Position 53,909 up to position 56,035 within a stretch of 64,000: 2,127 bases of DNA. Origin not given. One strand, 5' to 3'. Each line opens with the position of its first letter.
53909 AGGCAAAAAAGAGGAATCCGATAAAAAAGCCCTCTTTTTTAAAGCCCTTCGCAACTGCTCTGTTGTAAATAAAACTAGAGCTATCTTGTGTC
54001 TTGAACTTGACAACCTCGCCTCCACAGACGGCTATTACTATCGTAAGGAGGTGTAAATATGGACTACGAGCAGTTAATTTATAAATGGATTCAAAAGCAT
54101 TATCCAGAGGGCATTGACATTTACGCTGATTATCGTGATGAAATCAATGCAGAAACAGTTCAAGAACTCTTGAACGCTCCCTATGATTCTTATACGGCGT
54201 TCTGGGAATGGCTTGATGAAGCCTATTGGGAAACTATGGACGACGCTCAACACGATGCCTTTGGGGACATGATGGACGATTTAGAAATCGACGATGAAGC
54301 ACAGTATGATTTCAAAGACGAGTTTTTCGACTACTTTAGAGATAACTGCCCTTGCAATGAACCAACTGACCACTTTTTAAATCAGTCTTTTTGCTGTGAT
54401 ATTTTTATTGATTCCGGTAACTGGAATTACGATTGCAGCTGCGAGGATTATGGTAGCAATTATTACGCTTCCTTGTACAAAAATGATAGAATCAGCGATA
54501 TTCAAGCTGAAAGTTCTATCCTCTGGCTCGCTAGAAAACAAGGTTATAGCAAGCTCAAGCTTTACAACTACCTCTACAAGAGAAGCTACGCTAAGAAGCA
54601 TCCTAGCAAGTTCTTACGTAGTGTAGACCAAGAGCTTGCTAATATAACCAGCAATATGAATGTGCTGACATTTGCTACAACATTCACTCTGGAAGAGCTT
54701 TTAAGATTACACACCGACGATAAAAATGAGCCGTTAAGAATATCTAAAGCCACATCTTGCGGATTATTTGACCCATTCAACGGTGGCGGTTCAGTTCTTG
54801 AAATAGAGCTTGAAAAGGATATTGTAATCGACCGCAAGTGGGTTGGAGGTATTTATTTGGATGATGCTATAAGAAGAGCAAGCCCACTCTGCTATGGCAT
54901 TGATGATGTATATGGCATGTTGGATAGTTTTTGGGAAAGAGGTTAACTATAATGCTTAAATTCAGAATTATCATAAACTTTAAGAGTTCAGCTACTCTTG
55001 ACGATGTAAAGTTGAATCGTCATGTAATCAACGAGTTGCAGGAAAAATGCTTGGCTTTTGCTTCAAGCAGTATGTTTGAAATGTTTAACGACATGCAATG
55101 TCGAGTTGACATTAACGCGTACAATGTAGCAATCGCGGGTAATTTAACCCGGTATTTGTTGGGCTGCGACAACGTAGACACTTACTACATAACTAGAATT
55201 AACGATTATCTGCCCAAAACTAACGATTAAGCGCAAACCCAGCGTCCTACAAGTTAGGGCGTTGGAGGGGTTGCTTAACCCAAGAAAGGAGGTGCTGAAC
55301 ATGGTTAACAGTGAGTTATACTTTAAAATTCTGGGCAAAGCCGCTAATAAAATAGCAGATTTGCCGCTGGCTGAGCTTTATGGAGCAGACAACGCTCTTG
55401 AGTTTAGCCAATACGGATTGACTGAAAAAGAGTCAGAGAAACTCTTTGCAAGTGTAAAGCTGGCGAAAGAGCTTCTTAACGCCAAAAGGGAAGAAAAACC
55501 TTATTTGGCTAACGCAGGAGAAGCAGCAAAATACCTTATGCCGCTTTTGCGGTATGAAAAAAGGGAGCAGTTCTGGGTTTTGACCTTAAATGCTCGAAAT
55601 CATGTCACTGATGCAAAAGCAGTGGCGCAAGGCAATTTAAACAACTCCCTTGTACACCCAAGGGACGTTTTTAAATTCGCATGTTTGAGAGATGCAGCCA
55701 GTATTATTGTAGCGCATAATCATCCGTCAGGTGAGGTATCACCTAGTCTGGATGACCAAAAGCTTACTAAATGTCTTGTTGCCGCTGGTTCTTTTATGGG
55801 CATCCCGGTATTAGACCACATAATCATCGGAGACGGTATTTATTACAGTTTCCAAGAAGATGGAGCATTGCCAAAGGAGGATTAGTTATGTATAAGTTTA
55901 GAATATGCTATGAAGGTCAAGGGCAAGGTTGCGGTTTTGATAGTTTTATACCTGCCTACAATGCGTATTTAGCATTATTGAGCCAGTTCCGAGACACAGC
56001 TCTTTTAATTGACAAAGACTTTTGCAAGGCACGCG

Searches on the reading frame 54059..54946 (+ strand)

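Call 86: search_protein_families(library=pfam, proteins=[window:54059-54946:+], max_evalue=0.001)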
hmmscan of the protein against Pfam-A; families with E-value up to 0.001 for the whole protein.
window:54059-54946:+ (295 aa): 0 families

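Call 95: search_protein_families(library=phrogs, proteins=[window:54059-54946:+], max_evalue=0.001)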
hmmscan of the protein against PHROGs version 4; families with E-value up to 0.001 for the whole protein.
window:54059-54946:+ (295 aa): 1 family
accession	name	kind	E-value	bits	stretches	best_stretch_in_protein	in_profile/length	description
phrog_23767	-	unknown function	1.3e-31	111.4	1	19-292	35-290/303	-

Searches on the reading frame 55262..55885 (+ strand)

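Call 95: search_protein_families(library=phrogs, proteins=[window:55262-55885:+], max_evalue=0.001)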
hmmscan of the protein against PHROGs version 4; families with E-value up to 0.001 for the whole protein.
window:55262-55885:+ (207 aa): 1 family
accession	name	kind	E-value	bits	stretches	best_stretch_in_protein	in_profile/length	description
phrog_10276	-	DNA, RNA and nucleotide metabolism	1.1e-38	133.6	1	64-202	13-152/153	DNA repair protein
